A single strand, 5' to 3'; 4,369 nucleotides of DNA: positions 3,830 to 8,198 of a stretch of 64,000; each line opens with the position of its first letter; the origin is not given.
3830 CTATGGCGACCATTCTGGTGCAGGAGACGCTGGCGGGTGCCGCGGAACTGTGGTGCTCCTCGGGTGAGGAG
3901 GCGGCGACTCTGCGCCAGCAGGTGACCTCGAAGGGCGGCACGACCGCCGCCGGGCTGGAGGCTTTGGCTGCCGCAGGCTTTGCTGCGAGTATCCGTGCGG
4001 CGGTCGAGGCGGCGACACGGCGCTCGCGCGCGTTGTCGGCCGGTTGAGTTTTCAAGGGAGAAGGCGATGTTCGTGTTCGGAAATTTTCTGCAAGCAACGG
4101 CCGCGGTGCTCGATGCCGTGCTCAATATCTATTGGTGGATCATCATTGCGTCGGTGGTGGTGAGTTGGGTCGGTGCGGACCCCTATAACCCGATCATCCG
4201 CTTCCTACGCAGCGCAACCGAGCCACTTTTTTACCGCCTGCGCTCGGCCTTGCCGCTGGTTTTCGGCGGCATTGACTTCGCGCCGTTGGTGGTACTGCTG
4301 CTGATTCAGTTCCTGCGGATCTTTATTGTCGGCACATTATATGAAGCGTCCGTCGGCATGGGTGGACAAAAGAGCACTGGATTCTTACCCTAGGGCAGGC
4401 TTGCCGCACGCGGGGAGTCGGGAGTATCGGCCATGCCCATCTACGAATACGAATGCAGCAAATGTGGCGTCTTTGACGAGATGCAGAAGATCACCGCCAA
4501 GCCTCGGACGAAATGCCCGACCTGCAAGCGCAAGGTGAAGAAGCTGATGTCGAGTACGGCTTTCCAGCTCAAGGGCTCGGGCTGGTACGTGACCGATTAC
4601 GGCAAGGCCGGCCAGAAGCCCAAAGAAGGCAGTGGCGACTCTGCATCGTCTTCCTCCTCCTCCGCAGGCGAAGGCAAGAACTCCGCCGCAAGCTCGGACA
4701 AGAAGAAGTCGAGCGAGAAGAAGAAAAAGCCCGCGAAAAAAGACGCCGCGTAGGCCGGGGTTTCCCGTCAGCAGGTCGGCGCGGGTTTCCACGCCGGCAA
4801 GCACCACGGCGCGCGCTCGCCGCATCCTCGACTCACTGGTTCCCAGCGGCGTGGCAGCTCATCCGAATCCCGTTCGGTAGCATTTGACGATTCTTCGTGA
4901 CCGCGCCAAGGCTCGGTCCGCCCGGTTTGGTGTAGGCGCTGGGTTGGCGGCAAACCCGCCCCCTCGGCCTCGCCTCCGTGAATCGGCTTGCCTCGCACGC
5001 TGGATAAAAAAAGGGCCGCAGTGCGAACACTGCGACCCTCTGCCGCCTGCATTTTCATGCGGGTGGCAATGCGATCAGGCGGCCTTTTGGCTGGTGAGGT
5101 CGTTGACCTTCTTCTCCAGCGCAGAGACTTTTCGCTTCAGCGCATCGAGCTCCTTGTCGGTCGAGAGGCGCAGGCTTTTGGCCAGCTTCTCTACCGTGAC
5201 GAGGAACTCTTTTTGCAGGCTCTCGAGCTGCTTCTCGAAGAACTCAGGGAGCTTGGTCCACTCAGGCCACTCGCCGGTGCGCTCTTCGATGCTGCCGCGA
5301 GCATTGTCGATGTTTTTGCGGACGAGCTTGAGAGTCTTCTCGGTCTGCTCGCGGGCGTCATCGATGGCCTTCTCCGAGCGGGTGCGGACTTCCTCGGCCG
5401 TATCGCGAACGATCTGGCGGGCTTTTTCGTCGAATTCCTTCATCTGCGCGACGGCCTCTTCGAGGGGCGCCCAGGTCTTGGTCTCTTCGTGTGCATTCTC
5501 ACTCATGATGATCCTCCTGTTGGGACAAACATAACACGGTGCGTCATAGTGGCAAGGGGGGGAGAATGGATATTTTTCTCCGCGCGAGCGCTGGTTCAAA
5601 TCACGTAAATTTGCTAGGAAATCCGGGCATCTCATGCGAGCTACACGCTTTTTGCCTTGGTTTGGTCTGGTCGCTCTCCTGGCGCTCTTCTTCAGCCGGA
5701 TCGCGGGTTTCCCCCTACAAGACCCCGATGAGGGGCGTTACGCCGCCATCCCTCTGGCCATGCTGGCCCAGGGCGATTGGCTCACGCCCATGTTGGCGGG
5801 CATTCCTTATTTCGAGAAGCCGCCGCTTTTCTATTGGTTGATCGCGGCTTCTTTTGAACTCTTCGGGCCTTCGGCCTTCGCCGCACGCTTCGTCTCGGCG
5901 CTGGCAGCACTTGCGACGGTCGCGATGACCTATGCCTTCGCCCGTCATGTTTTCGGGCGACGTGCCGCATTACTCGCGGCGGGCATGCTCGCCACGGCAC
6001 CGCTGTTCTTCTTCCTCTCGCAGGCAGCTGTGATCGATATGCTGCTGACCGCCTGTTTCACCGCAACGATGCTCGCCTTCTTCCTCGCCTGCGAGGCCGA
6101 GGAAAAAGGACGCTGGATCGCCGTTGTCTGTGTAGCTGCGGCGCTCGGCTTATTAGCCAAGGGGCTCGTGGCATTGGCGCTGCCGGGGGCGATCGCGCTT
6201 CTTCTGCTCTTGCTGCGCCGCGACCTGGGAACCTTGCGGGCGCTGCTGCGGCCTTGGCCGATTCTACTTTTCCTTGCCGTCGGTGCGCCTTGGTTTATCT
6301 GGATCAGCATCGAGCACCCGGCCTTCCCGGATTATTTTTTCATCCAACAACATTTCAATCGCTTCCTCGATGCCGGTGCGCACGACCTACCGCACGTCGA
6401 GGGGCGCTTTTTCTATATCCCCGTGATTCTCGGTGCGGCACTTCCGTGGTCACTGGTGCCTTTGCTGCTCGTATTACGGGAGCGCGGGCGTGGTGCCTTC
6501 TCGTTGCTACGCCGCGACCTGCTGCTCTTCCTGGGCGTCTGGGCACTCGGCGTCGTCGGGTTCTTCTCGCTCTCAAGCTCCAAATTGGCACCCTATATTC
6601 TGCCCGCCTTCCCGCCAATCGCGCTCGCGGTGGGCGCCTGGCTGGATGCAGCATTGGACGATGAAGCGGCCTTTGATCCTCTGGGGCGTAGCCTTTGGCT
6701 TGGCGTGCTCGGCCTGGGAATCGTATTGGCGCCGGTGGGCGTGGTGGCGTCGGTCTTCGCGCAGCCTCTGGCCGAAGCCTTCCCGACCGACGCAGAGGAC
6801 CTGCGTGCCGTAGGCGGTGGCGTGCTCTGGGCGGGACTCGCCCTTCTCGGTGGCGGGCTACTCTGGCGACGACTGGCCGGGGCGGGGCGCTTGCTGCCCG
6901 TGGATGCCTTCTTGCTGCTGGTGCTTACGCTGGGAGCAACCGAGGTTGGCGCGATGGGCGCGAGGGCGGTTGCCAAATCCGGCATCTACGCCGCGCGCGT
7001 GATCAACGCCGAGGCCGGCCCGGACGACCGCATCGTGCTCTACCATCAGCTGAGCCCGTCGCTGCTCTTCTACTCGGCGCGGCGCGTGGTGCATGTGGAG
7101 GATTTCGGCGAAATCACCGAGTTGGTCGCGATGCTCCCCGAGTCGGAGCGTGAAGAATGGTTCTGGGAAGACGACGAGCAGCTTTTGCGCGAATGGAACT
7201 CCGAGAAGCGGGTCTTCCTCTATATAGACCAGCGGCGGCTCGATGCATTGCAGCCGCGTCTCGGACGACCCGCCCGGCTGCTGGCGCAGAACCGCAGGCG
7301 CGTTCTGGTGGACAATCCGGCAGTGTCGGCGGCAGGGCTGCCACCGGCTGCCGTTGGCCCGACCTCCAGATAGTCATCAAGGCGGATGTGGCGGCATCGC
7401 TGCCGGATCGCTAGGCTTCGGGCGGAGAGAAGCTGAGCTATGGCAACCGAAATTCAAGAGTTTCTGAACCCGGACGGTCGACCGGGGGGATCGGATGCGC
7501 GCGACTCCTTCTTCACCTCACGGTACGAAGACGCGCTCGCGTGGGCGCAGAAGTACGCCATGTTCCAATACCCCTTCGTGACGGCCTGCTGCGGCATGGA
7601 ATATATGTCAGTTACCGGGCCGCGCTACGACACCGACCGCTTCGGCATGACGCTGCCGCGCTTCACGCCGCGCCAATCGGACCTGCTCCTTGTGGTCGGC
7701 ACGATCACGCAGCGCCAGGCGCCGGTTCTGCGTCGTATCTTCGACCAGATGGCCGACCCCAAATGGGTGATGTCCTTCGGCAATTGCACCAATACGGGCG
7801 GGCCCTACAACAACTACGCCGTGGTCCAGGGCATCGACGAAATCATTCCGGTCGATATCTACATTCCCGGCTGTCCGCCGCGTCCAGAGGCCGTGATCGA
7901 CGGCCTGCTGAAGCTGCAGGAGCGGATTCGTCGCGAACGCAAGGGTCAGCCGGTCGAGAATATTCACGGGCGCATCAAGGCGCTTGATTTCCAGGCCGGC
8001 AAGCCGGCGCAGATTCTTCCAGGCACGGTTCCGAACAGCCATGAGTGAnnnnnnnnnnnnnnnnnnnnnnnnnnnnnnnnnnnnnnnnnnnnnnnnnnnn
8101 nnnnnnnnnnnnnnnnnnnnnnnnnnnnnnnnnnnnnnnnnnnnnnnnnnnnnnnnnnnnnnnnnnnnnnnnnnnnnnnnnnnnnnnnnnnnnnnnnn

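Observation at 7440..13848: Complex I peripheral arm only: contiguous nuoB-G-I-C-D-E-F with no membrane subunits, directly downstream of a GT39 glycosyltransferase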

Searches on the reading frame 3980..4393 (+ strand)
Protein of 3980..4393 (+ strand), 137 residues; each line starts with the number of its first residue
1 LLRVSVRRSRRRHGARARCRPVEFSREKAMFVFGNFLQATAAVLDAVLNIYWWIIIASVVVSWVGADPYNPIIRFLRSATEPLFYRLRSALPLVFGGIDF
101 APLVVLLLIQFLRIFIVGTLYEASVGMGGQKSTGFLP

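Call 9: search_protein_families(library=pfam, proteins=[window:3980-4393:+])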
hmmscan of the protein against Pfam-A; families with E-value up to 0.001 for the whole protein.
window:3980-4393:+ (137 aa): 1 family
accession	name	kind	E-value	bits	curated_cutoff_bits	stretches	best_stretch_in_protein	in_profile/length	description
PF02325.22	YGGT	-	1.7e-19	70.4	27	1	46-115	2-69/70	YGGT family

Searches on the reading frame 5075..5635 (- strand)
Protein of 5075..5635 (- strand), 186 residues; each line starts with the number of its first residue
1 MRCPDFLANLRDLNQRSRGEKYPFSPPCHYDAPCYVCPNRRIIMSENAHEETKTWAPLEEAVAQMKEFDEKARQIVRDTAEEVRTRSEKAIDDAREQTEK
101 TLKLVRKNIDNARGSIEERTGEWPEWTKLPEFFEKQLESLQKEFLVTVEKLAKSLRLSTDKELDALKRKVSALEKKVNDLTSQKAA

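Call 9: search_protein_families(library=pfam, proteins=[window:5075-5635:-])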
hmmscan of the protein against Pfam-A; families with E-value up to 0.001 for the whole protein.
window:5075-5635:- (186 aa): 1 family
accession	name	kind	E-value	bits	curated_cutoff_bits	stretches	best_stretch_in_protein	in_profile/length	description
PF05597.16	Phasin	-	7.8e-05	23.2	28.8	0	111-181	57-125/126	Poly(hydroxyalcanoate) granule associated protein (phasin)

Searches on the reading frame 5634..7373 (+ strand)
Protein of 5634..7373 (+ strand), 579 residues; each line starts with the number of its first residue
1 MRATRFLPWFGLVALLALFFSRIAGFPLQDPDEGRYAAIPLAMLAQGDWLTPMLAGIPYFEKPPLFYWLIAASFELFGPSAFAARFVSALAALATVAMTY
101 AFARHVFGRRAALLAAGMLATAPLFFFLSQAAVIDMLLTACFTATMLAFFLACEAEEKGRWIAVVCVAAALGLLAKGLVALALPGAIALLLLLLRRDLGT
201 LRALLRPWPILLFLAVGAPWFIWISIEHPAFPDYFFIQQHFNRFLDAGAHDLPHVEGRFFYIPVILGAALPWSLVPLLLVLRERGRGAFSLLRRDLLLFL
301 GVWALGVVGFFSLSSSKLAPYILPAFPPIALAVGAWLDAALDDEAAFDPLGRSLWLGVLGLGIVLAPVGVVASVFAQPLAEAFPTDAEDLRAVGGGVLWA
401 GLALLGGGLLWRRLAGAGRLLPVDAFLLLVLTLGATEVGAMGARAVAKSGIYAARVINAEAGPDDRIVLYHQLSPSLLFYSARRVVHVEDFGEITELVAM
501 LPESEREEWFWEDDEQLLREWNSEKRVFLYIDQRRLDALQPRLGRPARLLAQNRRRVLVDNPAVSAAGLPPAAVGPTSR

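Call 3: search_protein_families(library=pfam, proteins=[window:5634-7373:+])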
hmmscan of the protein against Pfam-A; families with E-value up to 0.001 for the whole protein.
window:5634-7373:+ (579 aa): 3 families
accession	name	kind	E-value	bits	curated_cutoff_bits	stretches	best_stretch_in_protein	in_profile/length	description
PF13231.12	PMT_2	-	4.1e-25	89.3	26.1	1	62-223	2-160/160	Dolichyl-phosphate-mannose-protein mannosyltransferase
PF02366.24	PMT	-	1.1e-17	64.9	22.7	1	33-235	30-245/245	Dolichyl-phosphate-mannose-protein mannosyltransferase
PF18583.6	Arnt_C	-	1.6e-07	31.4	26.5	1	454-561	2-103/103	Aminoarabinose transferase C-terminal domain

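Call 4: search_protein_families(library=ncbifam, proteins=[window:5634-7373:+])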
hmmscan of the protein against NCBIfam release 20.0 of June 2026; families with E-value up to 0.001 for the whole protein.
window:5634-7373:+ (579 aa): 4 families
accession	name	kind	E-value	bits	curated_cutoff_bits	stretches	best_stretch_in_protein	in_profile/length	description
NF009784.2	PRK13279.1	equivalog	5.2e-56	190.4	567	1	21-342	20-337/539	lipid IV(A) 4-amino-4-deoxy-L-arabinosyltransferase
TIGR03663.1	TIGR03663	subfamily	5.6e-12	45.4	126.25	1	25-339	20-338/435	flippase activity-associated protein Agl23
NF058602.1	PrMnsylTfPmt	equivalog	0.00012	21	800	1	61-157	98-193/530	protein O-mannosyltransferase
TIGR04154.1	archaeo_STT3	subfamily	0.00049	18.6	450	1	63-190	70-215/831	oligosaccharyl transferase, archaeosortase A system-associated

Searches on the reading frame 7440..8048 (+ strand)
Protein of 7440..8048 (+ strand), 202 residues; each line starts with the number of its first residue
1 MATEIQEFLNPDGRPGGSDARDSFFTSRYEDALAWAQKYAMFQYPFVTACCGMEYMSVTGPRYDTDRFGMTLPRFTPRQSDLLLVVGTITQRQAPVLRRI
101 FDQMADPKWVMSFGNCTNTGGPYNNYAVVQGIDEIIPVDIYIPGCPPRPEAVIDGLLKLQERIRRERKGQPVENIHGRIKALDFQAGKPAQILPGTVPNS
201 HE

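Call 3: search_protein_families(library=pfam, proteins=[window:7440-8048:+])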
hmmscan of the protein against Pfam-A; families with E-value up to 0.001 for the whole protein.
window:7440-8048:+ (202 aa): 1 family
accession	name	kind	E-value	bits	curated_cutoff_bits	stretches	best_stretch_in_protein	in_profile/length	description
PF01058.29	Oxidored_q6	-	2.1e-25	89.4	27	1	50-159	1-128/128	NADH ubiquinone oxidoreductase, 20 Kd subunit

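Call 4: search_protein_families(library=ncbifam, proteins=[window:7440-8048:+])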
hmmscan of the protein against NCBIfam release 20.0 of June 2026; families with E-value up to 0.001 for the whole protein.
window:7440-8048:+ (202 aa): 13 families
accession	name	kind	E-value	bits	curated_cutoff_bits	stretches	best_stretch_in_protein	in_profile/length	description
NF011392.0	PRK14817.1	equivalog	2.5e-72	242.4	271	1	23-166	20-163/182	NADH-quinone oxidoreductase subunit B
NF005012.1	PRK06411.1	subfamily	1.8e-62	209.7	116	1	20-168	15-163/166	NADH-quinone oxidoreductase subunit NuoB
TIGR01957.1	nuoB_fam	subfamily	1.7e-60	203.1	142.7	1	24-166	2-145/145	NADH-quinone oxidoreductase subunit B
NF011395.0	PRK14820.1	equivalog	9.6e-59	198.2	263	1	21-167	15-161/180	NADH-quinone oxidoreductase subunit B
NF011389.0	PRK14814.1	equivalog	3.8e-58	196.4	285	1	21-166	15-160/186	NADH dehydrogenase subunit B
NF011390.0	PRK14815.1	equivalog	9.8e-57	191.2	281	1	24-173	18-167/183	NADH dehydrogenase subunit B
NF009808.0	PRK13292.1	equivalog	4.5e-54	183.6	1156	1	23-177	9-164/791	NADH-quinone oxidoreductase subunit B/C/D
NF011391.0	PRK14816.1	equivalog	9.8e-52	175.4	283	1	25-166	38-180/196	NADH-quinone oxidoreductase subunit B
NF011393.0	PRK14818.1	equivalog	2.2e-49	167.3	255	1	23-168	15-160/173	NADH dehydrogenase subunit B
NF011388.0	PRK14813.1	equivalog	2.1e-47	161.4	294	1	27-175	16-165/189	NADH dehydrogenase subunit B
NF011394.0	PRK14819.1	equivalog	1.1e-46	159.6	312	1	24-170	16-163/264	NADH-quinone oxidoreductase subunit B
TIGR03294.1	FrhG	equivalog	1.2e-05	25.2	245.5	1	80-156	51-137/228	coenzyme F420 hydrogenase subunit gamma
NF045875.1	F420_non_VhuG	exception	0.00025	20.4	450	1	128-159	132-163/286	F420-non-reducing hydrogenase subunit VhuG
